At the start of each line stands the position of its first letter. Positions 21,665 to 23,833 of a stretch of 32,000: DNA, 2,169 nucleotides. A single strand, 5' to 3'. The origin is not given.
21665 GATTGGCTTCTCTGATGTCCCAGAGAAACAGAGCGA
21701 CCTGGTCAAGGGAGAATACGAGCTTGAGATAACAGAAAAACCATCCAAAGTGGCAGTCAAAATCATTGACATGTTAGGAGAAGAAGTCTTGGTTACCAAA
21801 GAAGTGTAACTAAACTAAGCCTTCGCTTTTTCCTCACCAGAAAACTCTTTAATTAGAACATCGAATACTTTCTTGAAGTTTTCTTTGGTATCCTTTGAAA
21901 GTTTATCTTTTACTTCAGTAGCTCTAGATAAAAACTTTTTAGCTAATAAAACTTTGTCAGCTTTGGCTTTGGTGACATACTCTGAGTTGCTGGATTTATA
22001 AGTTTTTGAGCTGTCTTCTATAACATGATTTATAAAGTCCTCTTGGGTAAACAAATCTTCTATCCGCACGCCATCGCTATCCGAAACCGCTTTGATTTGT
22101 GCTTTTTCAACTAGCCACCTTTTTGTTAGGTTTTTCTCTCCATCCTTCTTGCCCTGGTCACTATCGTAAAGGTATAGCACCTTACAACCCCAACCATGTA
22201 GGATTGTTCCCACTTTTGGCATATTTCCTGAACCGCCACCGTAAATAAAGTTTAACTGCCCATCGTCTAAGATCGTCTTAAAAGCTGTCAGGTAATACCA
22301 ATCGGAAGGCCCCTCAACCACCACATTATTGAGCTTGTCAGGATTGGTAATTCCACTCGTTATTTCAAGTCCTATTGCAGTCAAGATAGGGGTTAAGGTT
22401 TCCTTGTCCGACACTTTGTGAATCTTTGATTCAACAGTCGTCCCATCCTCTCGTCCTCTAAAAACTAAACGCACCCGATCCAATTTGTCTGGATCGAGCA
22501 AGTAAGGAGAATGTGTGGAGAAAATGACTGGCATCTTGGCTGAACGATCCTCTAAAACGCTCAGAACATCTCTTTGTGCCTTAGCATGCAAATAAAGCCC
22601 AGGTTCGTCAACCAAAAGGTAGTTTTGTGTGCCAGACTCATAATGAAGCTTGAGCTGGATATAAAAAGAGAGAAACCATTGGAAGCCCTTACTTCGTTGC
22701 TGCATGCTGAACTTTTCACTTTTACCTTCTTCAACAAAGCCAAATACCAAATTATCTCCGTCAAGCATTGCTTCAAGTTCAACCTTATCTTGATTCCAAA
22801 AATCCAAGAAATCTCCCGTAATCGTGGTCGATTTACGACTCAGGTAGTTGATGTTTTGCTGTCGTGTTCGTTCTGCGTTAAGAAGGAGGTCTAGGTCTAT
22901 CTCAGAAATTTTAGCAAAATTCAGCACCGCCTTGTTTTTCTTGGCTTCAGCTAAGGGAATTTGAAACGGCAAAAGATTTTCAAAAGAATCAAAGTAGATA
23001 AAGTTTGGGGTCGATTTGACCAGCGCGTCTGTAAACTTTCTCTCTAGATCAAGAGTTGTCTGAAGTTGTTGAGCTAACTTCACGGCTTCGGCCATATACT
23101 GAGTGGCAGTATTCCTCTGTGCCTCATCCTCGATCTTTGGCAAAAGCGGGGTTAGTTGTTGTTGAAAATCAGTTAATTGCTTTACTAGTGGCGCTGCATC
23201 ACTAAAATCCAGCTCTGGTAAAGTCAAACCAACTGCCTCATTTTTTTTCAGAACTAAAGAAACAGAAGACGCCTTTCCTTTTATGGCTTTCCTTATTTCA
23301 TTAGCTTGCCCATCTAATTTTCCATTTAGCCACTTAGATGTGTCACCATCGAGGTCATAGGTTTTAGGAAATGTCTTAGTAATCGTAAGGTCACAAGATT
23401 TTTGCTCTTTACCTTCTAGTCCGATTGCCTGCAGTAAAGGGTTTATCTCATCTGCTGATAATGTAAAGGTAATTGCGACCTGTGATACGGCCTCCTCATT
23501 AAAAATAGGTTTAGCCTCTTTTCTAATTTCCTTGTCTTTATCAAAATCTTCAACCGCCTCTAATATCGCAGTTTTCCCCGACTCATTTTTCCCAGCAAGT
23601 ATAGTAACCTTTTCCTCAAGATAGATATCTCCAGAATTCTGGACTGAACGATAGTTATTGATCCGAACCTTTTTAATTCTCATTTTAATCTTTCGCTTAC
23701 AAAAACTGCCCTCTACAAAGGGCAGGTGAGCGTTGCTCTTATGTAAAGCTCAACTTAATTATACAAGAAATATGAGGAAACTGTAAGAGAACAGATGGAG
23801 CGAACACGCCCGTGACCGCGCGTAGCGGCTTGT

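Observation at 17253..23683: Defence cluster: HTH, type III R-M in res-then-mod order, and a convergent OLD-family nuclease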

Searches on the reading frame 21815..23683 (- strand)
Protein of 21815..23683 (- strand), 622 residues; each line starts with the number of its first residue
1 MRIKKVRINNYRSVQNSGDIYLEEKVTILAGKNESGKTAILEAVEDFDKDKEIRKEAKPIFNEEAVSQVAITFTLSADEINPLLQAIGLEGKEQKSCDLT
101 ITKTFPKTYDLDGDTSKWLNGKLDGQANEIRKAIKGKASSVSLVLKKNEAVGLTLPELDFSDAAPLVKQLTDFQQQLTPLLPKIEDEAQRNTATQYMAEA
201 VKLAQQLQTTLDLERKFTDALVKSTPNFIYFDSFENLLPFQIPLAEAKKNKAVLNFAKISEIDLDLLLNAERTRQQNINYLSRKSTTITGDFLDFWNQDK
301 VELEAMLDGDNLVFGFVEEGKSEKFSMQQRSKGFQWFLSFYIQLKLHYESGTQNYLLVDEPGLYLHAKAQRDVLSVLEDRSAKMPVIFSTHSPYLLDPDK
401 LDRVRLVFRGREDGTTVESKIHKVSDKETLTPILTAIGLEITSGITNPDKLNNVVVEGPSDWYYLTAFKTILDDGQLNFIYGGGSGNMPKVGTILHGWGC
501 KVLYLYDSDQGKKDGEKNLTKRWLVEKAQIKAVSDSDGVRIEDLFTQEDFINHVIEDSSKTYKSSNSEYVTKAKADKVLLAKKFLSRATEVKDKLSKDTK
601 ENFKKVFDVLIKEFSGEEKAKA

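Call 3: search_protein_families(library=pfam, proteins=[window:21815-23683:-], max_evalue=0.01)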
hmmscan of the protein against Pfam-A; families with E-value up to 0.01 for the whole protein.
window:21815-23683:- (622 aa): 5 families
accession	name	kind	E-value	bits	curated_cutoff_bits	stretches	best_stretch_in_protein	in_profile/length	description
PF13175.12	AAA_15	-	2.1e-20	74.2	32.1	1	1-395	1-373/374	AAA ATPase domain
PF13304.12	AAA_21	-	1e-12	49.2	27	1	272-397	220-304/304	AAA domain, putative AbiEii toxin, Type IV TA system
PF13476.12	AAA_23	-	3e-07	31.7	27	1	5-181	1-167/201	AAA domain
PF02463.25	SMC_N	-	5e-05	23.3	40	1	3-45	2-45/220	RecF/RecN/SMC N terminal domain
PF13514.12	AAA_27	-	0.0021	18.1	22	1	1-47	1-49/206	AAA domain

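Call 4: search_protein_families(library=padloc, proteins=[window:21815-23683:-], max_evalue=0.01)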
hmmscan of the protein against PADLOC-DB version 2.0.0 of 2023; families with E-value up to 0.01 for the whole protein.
window:21815-23683:- (622 aa): 107 families (the best 25 are shown)
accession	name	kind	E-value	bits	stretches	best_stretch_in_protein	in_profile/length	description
PDLC02358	Old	-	1.9e-27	94.3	2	349-542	281-486/578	Old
PDLC02979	AriA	-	4.2e-24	84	1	1-395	1-372/373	-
PDLC00067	GajA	-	1.9e-16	57.7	2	2-45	4-45/604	AAA ATPase domain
PDLC04178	HEC-01A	-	2.9e-16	57.5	2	311-427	244-362/399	-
PDLC00310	PtuA1|PtuA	-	8.1e-16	56.1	2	1-45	1-44/443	AAA ATPase domain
PDLC00278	PtuA1|PtuA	-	1e-15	55.9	2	1-44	1-43/436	AAA ATPase domain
PDLC00102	GajA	-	1.5e-15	54.6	2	1-67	1-71/532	AAA ATPase domain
PDLC00267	PtuA1|PtuA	-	3.3e-15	54.2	2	1-45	1-44/438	AAA ATPase domain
PDLC02980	AriA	-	2.9e-14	51.7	1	267-397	165-304/304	-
PDLC02981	AriAB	-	3.7e-14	50.3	2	340-569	318-545/694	-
PDLC00298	PtuA1|PtuA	-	4.1e-14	50.5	2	1-44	1-43/423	AAA ATPase domain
PDLC00290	PtuA1|PtuA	-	5e-14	50.5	2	1-104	1-108/414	AAA ATPase domain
PDLC00062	GajA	-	1.1e-13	48.5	2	1-44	1-42/639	AAA ATPase domain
PDLC00096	GajA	-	1.3e-13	48.6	2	1-57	1-61/630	AAA ATPase domain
PDLC00271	PtuA1|PtuA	-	1.4e-13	49.2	2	1-134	1-128/421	AAA ATPase domain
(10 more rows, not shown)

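Call 5: search_protein_families(library=ncbifam, proteins=[window:21815-23683:-], max_evalue=0.01)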
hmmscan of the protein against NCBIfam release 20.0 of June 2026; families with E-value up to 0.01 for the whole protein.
window:21815-23683:- (622 aa): 9 families
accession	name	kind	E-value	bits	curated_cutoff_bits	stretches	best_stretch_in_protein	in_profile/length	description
NF041760.1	PtuA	equivalog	1.4e-11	44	500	2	2-45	51-93/524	retron Ec78 anti-phage system effector ATPase PtuA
NF038234.1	retron_eff_Eco8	equivalog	5.9e-09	35.1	250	1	1-81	1-80/679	retron Eco8 family effector endonuclease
NF047739.1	antiphage_MADS3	equivalog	6.4e-07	28.9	420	0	3-45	2-42/427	methylation-associated defense system AAA family ATPase MAD3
TIGR00611.2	recf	equivalog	9.9e-06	24.9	172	1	3-45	1-42/339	DNA replication/repair protein RecF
NF002572.0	PRK02224.1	equivalog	1.6e-05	23.4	1087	1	1-44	1-43/888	DNA double-strand break repair ATPase Rad50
NF053563.1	Rkd4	equivalog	9.5e-05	20.7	860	1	1-45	1-44/747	arcadin-4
NF041035.1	Rad50_Halo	equivalog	0.00026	19.5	1000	1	1-44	1-43/883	DNA double-strand break repair ATPase Rad50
NF002244.0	PRK01156.1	equivalog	0.00028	19.1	847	1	1-45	1-44/895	DNA double-strand break repair ATPase Rad50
TIGR03608.1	L_ocin_972_ABC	subfamily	0.0065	16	254.85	0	355-396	155-197/206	putative bacteriocin export ABC transporter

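Call 10: search_solved_structures(query=window:21815-23683:-, max_evalue=0.1)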
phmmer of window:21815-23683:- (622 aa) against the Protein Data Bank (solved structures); distinct sequences matched with E-value up to 0.1: 23.
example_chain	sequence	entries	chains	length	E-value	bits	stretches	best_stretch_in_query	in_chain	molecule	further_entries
6p74_A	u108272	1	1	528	3.8e-07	32.3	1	356-429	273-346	Putative ATP-dependent endonuclease of the OLD family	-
8ee4_A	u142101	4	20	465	1.7e-06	30.2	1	351-410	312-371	PtuA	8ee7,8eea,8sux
4nck_A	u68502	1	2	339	3.5e-06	29.1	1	307-401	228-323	DNA double-strand break repair Rad50 ATPase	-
4nci_A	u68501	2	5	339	3.9e-05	25.7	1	308-401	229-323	DNA double-strand break repair Rad50 ATPase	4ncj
3qku_A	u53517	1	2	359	3.9e-05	25.7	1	310-401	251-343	DNA double-strand break repair rad50 ATPase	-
3qkt_A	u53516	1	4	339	4e-05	25.6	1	308-401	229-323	DNA double-strand break repair rad50 ATPase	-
22bu_B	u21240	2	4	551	8.2e-05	24.6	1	349-414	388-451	AAA family ATPase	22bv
4nch_A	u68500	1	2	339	0.00016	23.7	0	312-401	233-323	DNA double-strand break repair Rad50 ATPase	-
22et_E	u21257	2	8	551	0.00098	21.1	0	353-414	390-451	PtuA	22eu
9kjx_B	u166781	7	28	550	0.0023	19.8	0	354-414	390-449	AAA family ATPase | Retron I-A effector PtuA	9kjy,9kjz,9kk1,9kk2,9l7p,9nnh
9u9y_A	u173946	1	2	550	0.0044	18.9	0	354-414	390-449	AAA family ATPase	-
1us8_B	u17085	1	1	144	0.0044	18.9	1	308-403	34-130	DNA DOUBLE-STRAND BREAK REPAIR RAD50 ATPASE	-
9nnk_C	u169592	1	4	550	0.0051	18.7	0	353-414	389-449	Retreon I-A effector PtuA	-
9nnb_C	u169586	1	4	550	0.006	18.5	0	354-414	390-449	Retron I-A effector PtuA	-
1ii8_B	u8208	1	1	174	0.006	18.5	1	302-402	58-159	Rad50 ABC-ATPase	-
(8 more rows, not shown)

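Call 28: find_homologous_proteins(query=window:21815-23683:-, max_evalue=0.001)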
Query window:21815-23683:- (622 aa): 1633 proteins with E <= 0.001 among 8000 candidates; the best 120 are listed.
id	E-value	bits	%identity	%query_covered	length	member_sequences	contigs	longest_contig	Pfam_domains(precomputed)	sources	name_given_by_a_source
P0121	0.0e+0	1319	96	100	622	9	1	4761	PF13175.13,PF13476.13,PF13304.13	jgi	jgi:predicted ATP-dependent endonuclease of OLD family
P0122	0.0e+0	1037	76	99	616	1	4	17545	PF13175.13,PF13476.13,PF13304.13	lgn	-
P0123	1.1e-297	1007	72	100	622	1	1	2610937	PF13175.13,PF13476.13,PF13555.13,PF13304.13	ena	-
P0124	3.9e-264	896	66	99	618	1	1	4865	PF13175.13,PF13476.13,PF02463.26,PF13304.13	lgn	-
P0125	1.5e-236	805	59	99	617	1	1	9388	PF13175.13,PF13476.13,PF02463.26,PF13304.13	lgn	-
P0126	1.7e-222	758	57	99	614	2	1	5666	PF13175.13,PF13476.13,PF02463.26,PF13304.13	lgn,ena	-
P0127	1.6e-218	745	56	99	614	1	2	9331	PF13175.13,PF13476.13,PF02463.26,PF13304.13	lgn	-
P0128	2.9e-214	731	55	100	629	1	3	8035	PF13175.13,PF13476.13,PF13304.13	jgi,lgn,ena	-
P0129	8.2e-195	667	53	99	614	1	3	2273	PF13175.13,PF13476.13,PF02463.26,PF13304.13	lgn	-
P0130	3.0e-194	665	52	99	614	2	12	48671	PF13175.13,PF13476.13,PF13304.13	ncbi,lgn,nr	ncbi:MAG: AAA family ATPase [Anaerolineales bacterium]|nr:AAA family ATPase [Anaerolineales bacteriu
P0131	1.2e-192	660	52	99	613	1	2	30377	PF13175.13,PF13476.13,PF02463.26,PF13304.13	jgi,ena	jgi:predicted ATP-dependent endonuclease of OLD family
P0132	1.3e-186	640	51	99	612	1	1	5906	PF13175.13,PF02463.26,PF13304.13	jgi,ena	-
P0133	1.5e-176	607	48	100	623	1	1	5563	PF13175.13,PF13476.13,PF02463.26,PF13304.13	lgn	-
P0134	1.3e-175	603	49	97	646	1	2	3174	PF13175.13,PF02463.26,PF13304.13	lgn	-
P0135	6.6e-161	555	45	99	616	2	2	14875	PF13175.13,PF13476.13,PF02463.26,PF13304.13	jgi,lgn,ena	-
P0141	3.2e-159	549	45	99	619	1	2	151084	PF13175.13,PF13476.13,PF02463.26,PF13304.13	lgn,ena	-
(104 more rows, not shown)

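Call 29: find_encoding_contigs(protein=P0123, flank=6000, max_places=2)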
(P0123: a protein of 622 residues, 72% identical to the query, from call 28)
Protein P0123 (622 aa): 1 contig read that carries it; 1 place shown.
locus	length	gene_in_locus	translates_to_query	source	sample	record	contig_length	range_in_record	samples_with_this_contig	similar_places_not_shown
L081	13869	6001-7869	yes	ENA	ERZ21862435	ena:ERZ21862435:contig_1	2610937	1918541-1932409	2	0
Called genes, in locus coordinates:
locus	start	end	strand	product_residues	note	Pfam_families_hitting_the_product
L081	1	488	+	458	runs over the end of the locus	PF01547:SBP_bac_1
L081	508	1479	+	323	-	PF00528:BPD_transp_1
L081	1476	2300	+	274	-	PF00528:BPD_transp_1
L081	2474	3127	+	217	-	PF00485:PRK (weak)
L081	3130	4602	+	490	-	PF00128:Alpha-amylase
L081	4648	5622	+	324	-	PF05448:AXE1, PF01738:DLH (weak), PF02129:Peptidase_S15 (faint), PF12146:Hydrolase_4 (faint), PF00561:Abhydrolase_1 (weak), PF00326:Peptidase_S9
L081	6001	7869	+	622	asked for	PF13175:AAA_15, PF13476:AAA_23, PF13555:AAA_29 (faint), PF13304:AAA_21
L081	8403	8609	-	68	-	PF07311:Dodecin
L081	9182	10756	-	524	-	PF02310:B12-binding, PF04055:Radical_SAM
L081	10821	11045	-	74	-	-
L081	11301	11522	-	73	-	-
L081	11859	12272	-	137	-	PF03610:EIIA-man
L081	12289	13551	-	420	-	PF03830:PTSIIB_sorb, PF09339:HTH_IclR (weak), PF01614:IclR_C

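Call 30: find_encoding_contigs(protein=P0130, flank=6000, max_places=2)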
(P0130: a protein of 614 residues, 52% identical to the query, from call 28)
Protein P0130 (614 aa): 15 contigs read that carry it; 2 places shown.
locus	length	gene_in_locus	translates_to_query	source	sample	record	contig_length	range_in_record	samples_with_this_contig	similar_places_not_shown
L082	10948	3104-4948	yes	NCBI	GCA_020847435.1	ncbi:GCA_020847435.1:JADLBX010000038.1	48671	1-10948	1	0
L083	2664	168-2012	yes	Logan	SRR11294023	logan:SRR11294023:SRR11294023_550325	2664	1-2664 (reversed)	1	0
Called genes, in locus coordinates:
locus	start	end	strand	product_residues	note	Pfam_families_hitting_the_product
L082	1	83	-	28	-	?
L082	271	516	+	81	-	-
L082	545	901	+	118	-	PF08818:DUF1801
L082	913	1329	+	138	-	PF10604:Polyketide_cyc2, PF08327:AHSA1 (weak)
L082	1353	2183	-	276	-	PF02569:Pantoate_ligase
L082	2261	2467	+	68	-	-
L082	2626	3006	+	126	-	PF00436:SSB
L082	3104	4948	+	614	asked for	PF13175:AAA_15, PF13476:AAA_23, PF13304:AAA_21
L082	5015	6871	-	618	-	PF08439:Peptidase_M3_N, PF01432:Peptidase_M3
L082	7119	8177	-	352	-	PF01926:MMR_HSR1 (faint), PF06071:YchF-GTPase_C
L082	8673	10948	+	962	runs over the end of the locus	PF00690:Cation_ATPase_N, PF00122:E1-E2_ATPase, PF13246:Cation_ATPase, PF00702:Hydrolase, PF00689:Cation_ATPase_C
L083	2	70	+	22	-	?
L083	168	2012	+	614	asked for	PF13175:AAA_15, PF13476:AAA_23, PF13304:AAA_21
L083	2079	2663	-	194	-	?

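Call 31: find_encoding_contigs(protein=P0141, flank=6000, max_places=2)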
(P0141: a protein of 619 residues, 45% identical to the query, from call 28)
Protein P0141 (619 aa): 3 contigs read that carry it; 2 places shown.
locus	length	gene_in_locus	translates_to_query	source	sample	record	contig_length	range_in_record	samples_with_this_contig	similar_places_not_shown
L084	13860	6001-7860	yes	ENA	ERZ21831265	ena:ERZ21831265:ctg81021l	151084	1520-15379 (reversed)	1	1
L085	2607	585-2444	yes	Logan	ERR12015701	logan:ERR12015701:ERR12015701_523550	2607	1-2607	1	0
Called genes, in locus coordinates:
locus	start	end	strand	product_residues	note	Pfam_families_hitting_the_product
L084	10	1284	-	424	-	PF11258:DUF3048, PF17479:DUF3048_C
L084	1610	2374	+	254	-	-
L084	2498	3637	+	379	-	PF09376:NurA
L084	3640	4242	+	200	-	-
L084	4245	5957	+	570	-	PF01935:DUF87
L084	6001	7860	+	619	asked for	PF02463:SMC_N (weak), PF13175:AAA_15, PF13476:AAA_23, PF13304:AAA_21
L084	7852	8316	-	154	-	PF02681:DUF212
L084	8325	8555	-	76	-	PF02609:Exonuc_VII_S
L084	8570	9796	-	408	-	PF13742:tRNA_anti_2, PF01336:tRNA_anti-codon, PF02601:Exonuc_VII_L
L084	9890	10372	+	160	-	PF04677:CwfJ_C_1 (weak), PF01230:HIT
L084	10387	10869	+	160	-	PF00583:Acetyltransf_1, PF13508:Acetyltransf_7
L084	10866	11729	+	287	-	PF02475:TRM5-TYW2_MTfase (weak), PF05050:Methyltransf_21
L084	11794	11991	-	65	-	PF04024:PspC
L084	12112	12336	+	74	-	-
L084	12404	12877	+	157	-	PF00210:Ferritin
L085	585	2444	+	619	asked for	PF02463:SMC_N (weak), PF13175:AAA_15, PF13476:AAA_23, PF13304:AAA_21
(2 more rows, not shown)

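Call 80: find_encoding_contigs(protein=P0122, flank=7000, max_places=2)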
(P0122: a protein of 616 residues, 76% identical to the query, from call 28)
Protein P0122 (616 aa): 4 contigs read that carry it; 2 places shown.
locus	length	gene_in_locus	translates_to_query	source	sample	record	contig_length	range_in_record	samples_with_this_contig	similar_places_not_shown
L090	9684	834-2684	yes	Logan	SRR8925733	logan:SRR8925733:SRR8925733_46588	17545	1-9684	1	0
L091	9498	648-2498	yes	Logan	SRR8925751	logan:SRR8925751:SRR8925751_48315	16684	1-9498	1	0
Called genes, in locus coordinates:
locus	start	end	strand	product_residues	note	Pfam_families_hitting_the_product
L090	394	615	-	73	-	-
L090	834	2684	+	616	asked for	PF13175:AAA_15, PF13476:AAA_23 (weak), PF13304:AAA_21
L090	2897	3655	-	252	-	PF14511:RE_EcoO109I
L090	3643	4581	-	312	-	PF01555:N6_N4_Mtase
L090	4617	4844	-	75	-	-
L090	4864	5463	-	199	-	PF01726:LexA_DNA_bind, PF00717:Peptidase_S24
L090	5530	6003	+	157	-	PF00932:LTD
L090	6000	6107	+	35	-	-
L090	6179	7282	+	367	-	PF02350:Epimerase_2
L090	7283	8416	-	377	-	PF02156:Glyco_hydro_26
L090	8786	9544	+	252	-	PF04402:SIMPL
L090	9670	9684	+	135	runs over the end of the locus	PF02082:Rrf2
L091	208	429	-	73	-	-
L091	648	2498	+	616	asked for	PF13175:AAA_15, PF13476:AAA_23 (weak), PF13304:AAA_21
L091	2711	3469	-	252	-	PF14511:RE_EcoO109I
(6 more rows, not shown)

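Call 81: find_encoding_contigs(protein=P0125, flank=7000, max_places=2)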
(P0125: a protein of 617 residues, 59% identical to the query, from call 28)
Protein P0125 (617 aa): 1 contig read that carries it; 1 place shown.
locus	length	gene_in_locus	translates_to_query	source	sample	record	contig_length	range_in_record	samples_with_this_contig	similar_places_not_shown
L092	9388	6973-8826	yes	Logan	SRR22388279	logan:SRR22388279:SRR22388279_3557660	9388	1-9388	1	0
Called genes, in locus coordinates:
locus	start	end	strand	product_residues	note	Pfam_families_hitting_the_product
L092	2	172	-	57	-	?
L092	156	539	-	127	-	-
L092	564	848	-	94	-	PF18903:DUF5659 (weak)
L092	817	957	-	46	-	-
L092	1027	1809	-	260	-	-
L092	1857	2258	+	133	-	-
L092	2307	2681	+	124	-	-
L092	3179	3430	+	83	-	-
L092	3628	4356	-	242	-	PF03602:Cons_hypoth95 (faint), PF01555:N6_N4_Mtase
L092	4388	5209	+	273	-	PF09520:HinfI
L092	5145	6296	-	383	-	PF02086:MethyltransfD12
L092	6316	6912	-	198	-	PF01726:LexA_DNA_bind, PF13463:HTH_27 (faint), PF00717:Peptidase_S24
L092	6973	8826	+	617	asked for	PF02463:SMC_N (faint), PF13175:AAA_15, PF13476:AAA_23, PF13304:AAA_21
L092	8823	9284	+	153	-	-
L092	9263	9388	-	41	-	?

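Call 82: find_encoding_contigs(protein=P0128, flank=7000, max_places=2)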
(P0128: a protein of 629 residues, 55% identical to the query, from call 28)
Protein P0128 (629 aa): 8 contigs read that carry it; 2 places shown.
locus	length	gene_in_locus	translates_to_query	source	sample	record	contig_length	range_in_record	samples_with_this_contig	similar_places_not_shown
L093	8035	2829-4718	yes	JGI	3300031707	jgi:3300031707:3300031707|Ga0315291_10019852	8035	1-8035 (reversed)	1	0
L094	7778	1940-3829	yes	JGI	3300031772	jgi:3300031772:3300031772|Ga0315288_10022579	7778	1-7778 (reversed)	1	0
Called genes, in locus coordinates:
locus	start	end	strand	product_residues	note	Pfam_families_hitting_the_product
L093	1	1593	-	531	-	?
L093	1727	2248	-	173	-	PF03358:FMN_red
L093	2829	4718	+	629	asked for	PF13175:AAA_15, PF13476:AAA_23, PF13304:AAA_21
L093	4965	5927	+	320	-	-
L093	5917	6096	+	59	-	-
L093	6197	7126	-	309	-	PF03069:FmdA_AmdA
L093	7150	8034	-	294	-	?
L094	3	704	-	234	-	?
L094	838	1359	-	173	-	PF03358:FMN_red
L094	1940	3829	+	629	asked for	PF13175:AAA_15, PF13476:AAA_23, PF13304:AAA_21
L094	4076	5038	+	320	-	-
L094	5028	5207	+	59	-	-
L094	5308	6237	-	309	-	PF03069:FmdA_AmdA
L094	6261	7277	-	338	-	PF02361:CbiQ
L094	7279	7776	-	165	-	?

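Call 83: find_related_loci(query=A3, collection=metagenome_contigs, flank=5000)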
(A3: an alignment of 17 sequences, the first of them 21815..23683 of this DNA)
Query A3 (622 aa) in metagenome_contigs; peptide patterns used: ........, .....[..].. (x = any residue, [..] = any of these).
600 stretches matched a pattern (row limit reached: there are more); 422 encode a relative of the query (tblastn E <= 1e-3); the best 80 are kept; 80 distinct loci.
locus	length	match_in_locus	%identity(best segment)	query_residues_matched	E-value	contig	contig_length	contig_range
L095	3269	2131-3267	94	6-384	0e+0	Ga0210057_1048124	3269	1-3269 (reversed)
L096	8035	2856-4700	55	10-619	0e+0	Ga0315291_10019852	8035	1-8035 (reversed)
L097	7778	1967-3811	55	10-619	0e+0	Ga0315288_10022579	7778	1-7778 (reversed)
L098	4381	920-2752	51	1-614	0e+0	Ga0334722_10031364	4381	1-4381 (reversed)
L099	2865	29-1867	45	1-617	0e+0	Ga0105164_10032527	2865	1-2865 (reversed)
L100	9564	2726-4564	45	1-617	2e-168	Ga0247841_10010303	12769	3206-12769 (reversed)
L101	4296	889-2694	48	1-608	6e-171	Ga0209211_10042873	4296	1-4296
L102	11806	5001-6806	45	1-608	1e-164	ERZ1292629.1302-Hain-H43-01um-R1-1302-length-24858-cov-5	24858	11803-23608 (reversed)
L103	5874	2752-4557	47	1-608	8e-167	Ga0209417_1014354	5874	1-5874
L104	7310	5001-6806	47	1-608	6e-165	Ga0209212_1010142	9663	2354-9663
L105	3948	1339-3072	48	1-585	2e-169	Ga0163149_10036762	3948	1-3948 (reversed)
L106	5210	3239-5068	44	1-614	1e-165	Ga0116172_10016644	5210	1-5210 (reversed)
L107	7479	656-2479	45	1-614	7e-163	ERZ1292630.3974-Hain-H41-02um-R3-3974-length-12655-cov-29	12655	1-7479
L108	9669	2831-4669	45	1-614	1e-162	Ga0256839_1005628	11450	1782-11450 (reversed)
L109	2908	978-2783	47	1-608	1e-172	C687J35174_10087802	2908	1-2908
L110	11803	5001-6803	46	1-607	6e-162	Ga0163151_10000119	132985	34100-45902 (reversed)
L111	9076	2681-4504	46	1-614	1e-161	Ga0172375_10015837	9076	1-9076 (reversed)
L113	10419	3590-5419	44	1-614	9e-162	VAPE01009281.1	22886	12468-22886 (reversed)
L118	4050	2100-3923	45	1-614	1e-165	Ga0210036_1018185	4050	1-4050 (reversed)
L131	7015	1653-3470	43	1-608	4e-155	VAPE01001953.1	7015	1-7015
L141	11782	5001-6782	42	1-607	2e-131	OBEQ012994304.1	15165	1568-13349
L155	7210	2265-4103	40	1-608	3e-122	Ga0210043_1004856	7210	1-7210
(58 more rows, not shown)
